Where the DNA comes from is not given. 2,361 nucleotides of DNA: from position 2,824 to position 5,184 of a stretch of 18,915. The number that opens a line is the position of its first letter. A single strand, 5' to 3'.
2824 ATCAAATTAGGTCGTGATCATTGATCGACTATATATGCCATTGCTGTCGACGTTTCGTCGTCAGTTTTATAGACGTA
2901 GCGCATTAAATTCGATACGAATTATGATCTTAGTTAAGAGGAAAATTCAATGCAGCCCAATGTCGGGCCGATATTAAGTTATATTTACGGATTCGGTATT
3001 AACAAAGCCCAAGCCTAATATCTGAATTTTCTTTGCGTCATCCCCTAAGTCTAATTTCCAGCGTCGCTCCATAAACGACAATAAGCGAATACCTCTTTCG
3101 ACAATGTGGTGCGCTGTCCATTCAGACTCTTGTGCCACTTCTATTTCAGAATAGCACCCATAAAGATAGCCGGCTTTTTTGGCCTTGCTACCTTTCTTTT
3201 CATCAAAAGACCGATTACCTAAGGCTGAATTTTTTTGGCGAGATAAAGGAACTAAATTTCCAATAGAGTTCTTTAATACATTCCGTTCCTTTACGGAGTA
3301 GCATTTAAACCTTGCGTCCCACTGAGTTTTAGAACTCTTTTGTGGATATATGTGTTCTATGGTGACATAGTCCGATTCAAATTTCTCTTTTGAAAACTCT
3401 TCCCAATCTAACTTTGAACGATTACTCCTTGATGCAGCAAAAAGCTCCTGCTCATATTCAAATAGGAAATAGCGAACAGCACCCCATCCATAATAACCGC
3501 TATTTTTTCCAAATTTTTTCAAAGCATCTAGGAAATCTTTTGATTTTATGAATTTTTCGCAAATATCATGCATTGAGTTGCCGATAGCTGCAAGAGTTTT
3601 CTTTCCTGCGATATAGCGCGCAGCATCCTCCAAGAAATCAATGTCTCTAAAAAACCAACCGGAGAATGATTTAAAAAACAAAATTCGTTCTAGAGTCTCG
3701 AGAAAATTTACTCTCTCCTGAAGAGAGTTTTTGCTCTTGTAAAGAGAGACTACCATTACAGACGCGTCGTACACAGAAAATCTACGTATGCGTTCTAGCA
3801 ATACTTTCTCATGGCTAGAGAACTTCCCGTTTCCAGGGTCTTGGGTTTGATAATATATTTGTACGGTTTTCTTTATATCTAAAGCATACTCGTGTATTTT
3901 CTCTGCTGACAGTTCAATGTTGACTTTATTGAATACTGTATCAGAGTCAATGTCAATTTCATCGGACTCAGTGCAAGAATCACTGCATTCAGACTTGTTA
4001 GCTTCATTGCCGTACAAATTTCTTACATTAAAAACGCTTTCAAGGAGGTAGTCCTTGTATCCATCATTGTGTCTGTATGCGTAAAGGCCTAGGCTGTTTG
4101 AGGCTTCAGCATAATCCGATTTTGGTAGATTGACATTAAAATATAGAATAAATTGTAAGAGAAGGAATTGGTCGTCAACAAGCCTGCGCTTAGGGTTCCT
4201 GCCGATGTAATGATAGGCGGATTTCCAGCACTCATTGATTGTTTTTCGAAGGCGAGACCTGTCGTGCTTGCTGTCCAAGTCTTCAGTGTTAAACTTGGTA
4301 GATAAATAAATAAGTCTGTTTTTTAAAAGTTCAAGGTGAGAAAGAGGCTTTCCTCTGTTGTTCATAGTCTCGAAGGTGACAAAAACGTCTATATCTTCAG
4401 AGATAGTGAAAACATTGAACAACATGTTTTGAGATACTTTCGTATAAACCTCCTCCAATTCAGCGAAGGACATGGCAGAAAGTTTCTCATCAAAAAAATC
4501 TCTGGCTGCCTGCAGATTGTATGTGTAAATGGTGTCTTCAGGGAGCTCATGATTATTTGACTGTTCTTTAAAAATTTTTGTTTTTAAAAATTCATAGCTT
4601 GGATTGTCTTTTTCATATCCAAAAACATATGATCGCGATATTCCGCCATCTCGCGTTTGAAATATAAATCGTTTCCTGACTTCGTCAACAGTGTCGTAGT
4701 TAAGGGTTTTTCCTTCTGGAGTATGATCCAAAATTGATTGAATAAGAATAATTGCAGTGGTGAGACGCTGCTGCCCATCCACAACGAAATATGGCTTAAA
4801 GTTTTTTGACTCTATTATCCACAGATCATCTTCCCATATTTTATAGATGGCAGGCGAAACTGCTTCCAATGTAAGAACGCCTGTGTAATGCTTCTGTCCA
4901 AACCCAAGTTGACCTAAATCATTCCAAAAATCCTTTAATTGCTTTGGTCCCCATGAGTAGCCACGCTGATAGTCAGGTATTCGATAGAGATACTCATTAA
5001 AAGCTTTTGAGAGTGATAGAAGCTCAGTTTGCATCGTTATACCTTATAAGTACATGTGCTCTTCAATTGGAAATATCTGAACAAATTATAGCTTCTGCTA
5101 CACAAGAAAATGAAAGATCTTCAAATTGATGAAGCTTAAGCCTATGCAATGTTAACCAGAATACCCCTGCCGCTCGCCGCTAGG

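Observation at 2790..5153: Single-gene low-GC cassette (GmrSD-family DUF262/DUF1524 nuclease) inserted at the attL edge of the filamentous prophage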

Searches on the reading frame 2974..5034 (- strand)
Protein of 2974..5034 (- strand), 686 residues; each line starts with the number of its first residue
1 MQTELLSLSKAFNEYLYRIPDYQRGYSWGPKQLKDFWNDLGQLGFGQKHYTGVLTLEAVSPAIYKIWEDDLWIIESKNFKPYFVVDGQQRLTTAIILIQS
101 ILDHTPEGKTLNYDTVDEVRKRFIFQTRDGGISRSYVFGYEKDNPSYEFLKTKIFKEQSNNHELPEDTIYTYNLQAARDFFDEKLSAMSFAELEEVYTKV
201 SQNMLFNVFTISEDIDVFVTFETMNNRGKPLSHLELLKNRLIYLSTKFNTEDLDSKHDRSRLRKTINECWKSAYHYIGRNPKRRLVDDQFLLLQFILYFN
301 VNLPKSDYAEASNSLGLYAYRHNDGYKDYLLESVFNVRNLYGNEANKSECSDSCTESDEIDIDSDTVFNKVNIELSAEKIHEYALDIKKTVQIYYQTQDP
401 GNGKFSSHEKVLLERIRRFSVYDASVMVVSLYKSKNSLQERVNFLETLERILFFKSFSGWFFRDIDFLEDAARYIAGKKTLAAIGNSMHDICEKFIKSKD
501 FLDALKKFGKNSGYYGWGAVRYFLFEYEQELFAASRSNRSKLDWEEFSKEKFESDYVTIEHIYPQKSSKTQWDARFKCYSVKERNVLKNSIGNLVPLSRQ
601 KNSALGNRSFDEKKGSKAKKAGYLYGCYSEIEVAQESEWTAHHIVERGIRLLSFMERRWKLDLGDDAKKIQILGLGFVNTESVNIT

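Call 9: search_protein_families(library=pfam, proteins=[window:2974-5034:-], max_evalue=0.01)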
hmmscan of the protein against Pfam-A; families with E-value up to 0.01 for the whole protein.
window:2974-5034:- (686 aa): 2 families
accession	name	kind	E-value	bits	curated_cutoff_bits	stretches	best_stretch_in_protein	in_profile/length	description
PF03235.19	GmrSD_N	-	5e-31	108.8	33.2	1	9-241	2-198/199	GmrSD restriction endonuclease, N-terminal domain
PF07510.16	GmrSD_C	-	1.7e-17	64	23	1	506-652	9-136/138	GmrSD restriction endonucleases, C-terminal domain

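Call 10: search_protein_families(library=padloc, proteins=[window:2974-5034:-], max_evalue=0.001)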
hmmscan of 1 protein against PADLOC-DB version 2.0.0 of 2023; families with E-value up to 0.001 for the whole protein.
window:2974-5034:- (686 aa): 22 families
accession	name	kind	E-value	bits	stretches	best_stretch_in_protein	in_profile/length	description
PDLC04154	HEC-06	-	8.1e-41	138.3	2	13-263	20-262/569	-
PDLC04155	HEC-06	-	4.1e-38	129.2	2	2-246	6-242/562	-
PDLC04157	HEC-06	-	1.1e-36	124.6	2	3-246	9-238/558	-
PDLC02687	Orf5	-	1.4e-33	114.5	2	13-268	14-261/543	Orf5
PDLC02695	Orf5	-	3.6e-31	106.2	2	5-250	7-262/601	Orf5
PDLC02693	Orf5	-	9.2e-31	105.4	2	17-243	9-213/543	Orf5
PDLC02700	Orf5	-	6.3e-28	95.8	2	16-242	11-224/555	Orf5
PDLC02701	Orf5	-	1.8e-23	80.9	2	4-246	6-254/596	Orf5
PDLC02686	Orf5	-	8.5e-21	72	2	550-653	458-560/566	Orf5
PDLC02786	SspE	-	1.6e-20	71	2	550-614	627-687/766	SspE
PDLC02691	Orf5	-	4.2e-19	66.6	2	15-243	19-251/579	Orf5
PDLC02692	Orf5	-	9e-19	65.6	1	15-243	6-215/558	Orf5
PDLC02690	Orf5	-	2.4e-17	61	2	554-655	428-525/531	Orf5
PDLC02792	SspE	-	7.8e-16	55.6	1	538-614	625-692/771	SspE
PDLC02698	Orf5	-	7.3e-15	52.7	1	8-245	10-252/573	Orf5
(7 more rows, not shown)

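Call 11: find_encoding_contigs(protein=window:2974-5034:-, flank=10000, max_places=10)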
Protein window:2974-5034:- (686 aa): 4 contigs read that carry it; 2 places shown.
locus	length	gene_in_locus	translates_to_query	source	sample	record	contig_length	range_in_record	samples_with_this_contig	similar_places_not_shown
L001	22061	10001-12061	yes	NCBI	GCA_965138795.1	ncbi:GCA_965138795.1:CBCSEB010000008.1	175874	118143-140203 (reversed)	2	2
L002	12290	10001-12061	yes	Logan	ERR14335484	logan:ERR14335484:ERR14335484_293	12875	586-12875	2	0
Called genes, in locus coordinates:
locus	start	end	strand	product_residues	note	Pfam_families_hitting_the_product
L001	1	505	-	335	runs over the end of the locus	PF24624:Int_N, PF00589:Phage_integrase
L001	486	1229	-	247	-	-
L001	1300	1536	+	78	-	-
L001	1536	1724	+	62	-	-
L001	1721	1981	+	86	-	-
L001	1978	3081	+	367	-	PF02486:Rep_trans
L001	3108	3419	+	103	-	-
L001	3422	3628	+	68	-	-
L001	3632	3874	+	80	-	-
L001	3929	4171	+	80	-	-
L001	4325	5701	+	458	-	-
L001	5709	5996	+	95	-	PF10734:DUF2523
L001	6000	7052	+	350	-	PF05707:Zot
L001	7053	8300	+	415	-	PF00263:Secretin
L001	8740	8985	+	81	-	-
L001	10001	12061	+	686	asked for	PF03235:GmrSD_N, PF07510:GmrSD_C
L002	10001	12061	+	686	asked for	PF03235:GmrSD_N, PF07510:GmrSD_C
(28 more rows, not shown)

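Call 14: search_dna_similar(query=window:2974-5034:-, collection=phages, mode=protein, max_rows=20)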
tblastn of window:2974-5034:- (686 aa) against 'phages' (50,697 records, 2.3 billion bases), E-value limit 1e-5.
Records with a match: 9; places in all: 9; records where one place covers at least 80% of the query: 6.
Best place of each record, by identity: <60% 9.
By first word of the organism name: Streptococcus 6; Listeria 2; Bacteriophage 1.
By host as written in the record: Listeria monocytogenes 2; Streptococcus suis SSJ27 1; Streptococcus suis LS2N 1; Streptococcus suis FJSM5 1; Streptococcus suis FJSM7 1; Streptococcus suis FJZZ32 1; Streptococcus suis FJZZ39 1; - 1.
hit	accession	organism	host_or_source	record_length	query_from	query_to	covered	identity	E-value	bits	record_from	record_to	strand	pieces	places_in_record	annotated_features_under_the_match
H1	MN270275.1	Streptococcus phage phi-SsuSSJ27_rum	Streptococcus suis SSJ27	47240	1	661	96%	37.6%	5e-117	392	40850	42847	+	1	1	hypothetical protein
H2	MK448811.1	Streptococcus phage Javan575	Streptococcus suis LS2N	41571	1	661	96%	37.1%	2e-117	393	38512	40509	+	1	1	RloF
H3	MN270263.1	Streptococcus phage phi-SsuFJSM5_rum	Streptococcus suis FJSM5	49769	1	661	96%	37.0%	7e-117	392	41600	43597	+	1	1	hypothetical protein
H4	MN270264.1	Streptococcus phage phi-SsuFJSM7_rum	Streptococcus suis FJSM7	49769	1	661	96%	37.0%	7e-117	392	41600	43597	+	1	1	hypothetical protein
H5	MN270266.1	Streptococcus phage phi-SsuFJZZ32_rum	Streptococcus suis FJZZ32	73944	1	661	96%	37.0%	9e-117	391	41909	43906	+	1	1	hypothetical protein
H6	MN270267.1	Streptococcus phage phi-SsuFJZZ39_rum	Streptococcus suis FJZZ39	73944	1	661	96%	37.0%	9e-117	391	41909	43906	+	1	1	hypothetical protein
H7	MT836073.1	Bacteriophage sp.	human fecal samples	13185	1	299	44%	24.4%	1e-8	65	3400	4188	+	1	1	record has no annotation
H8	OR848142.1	Listeria phage LM 4-14-1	Listeria monocytogenes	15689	7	247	35%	26.9%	3e-12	76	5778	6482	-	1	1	record has no annotation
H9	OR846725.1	Listeria phage LM 4-11-1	Listeria monocytogenes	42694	7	247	35%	26.9%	3e-12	76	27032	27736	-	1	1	record has no annotation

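Call 16: find_homologous_proteins(query=window:2974-5034:-, max_evalue=1e-20)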
Query window:2974-5034:- (686 aa): 6811 proteins with E <= 1e-20 among 8000 candidates; the best 120 are listed.
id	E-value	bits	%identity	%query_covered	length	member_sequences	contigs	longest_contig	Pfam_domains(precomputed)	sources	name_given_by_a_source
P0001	0.0e+0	1562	100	100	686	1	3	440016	PF07510.17,PF03235.20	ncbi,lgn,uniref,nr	ncbi:uncharacterized protein DUF1524 [Kerstersia gyiorum]|uniref:Uncharacterized protein DUF1524 n=1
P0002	0.0e+0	1239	79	99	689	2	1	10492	PF07510.17,PF03235.20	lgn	-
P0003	0.0e+0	1168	75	99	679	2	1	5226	PF07510.17,PF03235.20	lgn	-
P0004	0.0e+0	1152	73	99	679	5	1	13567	PF07510.17,PF03235.20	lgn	-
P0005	8.8e-265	898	61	99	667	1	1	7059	PF07510.17,PF03235.20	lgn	-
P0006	5.2e-260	882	58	99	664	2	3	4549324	PF07510.17,PF03235.20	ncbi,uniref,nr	ncbi:DUF262 domain-containing protein [Paraburkholderia solisilvae]|uniref:DUF262 domain-containing 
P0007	1.7e-249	848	56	99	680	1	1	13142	PF07510.17,PF03235.20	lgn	-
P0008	8.9e-244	829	56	99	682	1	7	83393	PF07510.17,PF03235.20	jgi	jgi:Protein of unknown function DUF262/Protein of unknown function (DUF1524)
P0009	2.1e-243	828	56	99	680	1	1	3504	PF07510.17,PF03235.20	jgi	jgi:hypothetical protein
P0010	1.5e-219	749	52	99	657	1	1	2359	PF07510.17,PF03235.20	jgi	jgi:uncharacterized protein with ParB-like and HNH nuclease domain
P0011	1.5e-219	749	52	99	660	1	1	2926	PF07510.17,PF03235.20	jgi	jgi:hypothetical protein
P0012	2.8e-219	748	52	99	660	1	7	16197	PF07510.17,PF03235.20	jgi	jgi:hypothetical protein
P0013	3.1e-219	748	53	100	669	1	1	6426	PF07510.17,PF03235.20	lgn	-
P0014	4.9e-219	747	51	99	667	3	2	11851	PF07510.17,PF03235.20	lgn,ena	-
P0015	7.0e-219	747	51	100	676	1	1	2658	PF07510.17,PF03235.20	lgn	-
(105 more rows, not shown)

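Call 19: find_encoding_contigs(protein=P0002, flank=10000, max_places=6)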
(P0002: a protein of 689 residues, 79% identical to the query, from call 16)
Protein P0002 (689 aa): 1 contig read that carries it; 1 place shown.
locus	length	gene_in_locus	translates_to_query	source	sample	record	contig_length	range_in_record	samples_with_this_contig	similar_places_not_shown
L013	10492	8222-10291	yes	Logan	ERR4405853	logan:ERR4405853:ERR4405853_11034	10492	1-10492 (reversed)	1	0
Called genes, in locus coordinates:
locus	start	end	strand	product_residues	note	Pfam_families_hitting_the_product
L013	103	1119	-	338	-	PF24624:Int_N, PF00589:Phage_integrase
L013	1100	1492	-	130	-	-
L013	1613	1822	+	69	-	-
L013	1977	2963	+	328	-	PF02486:Rep_trans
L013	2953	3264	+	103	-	-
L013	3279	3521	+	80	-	-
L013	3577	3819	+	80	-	-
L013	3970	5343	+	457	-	-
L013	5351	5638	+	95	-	PF10734:DUF2523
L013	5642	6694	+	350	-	PF05707:Zot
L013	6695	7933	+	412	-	PF00263:Secretin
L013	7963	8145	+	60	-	-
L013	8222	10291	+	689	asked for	PF03235:GmrSD_N, PF07510:GmrSD_C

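Call 20: find_encoding_contigs(protein=P0004, flank=10000, max_places=4)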
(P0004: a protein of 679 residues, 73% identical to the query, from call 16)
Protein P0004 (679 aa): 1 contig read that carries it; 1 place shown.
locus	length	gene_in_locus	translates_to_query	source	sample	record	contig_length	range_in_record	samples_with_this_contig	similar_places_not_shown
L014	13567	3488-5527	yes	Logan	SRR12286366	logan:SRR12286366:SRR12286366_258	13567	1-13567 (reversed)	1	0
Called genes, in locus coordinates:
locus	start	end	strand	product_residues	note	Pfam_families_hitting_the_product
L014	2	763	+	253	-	?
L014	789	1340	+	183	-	PF01292:Ni_hydr_CYTB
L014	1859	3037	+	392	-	-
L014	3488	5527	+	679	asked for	PF03235:GmrSD_N, PF07510:GmrSD_C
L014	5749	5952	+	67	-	-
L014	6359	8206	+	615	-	-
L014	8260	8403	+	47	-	-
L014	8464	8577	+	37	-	-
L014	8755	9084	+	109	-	-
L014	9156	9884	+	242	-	PF03737:RraA-like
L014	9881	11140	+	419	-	PF00155:Aminotran_1_2, PF01041:DegT_DnrJ_EryC1 (weak)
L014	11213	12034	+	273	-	PF00497:SBP_bac_3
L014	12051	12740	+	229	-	PF00528:BPD_transp_1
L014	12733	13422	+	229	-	PF00528:BPD_transp_1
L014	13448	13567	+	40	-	?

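Call 21: find_encoding_contigs(protein=P0003, flank=10000, max_places=4)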
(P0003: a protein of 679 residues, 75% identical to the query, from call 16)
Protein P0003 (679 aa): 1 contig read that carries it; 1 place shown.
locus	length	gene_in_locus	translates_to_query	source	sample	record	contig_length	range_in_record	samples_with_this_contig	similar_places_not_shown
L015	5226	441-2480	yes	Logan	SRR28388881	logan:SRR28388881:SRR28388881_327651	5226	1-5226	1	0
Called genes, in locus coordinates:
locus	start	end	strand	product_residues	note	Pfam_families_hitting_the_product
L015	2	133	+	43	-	?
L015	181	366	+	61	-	-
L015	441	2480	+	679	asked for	PF03235:GmrSD_N, PF07510:GmrSD_C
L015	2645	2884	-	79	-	-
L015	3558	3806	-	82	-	-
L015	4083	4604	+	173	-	-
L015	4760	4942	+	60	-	-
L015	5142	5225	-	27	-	?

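Call 22: find_encoding_contigs(protein=P0007, flank=10000, max_places=4)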
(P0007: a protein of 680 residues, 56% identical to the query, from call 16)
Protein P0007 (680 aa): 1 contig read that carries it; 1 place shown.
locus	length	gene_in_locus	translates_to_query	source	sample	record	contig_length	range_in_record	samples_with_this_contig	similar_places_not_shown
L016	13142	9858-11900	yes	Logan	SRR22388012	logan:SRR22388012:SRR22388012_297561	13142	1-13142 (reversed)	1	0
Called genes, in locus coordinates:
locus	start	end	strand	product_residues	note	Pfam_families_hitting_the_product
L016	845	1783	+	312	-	PF04796:RepA_C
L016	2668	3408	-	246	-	-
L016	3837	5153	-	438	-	-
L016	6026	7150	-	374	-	PF00078:RVT_1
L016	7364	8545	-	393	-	PF24390:PRTase-CE, PF24409:wHTH-PRTase_assc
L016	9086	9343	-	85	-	-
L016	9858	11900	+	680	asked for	PF03235:GmrSD_N, PF07510:GmrSD_C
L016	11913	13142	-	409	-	?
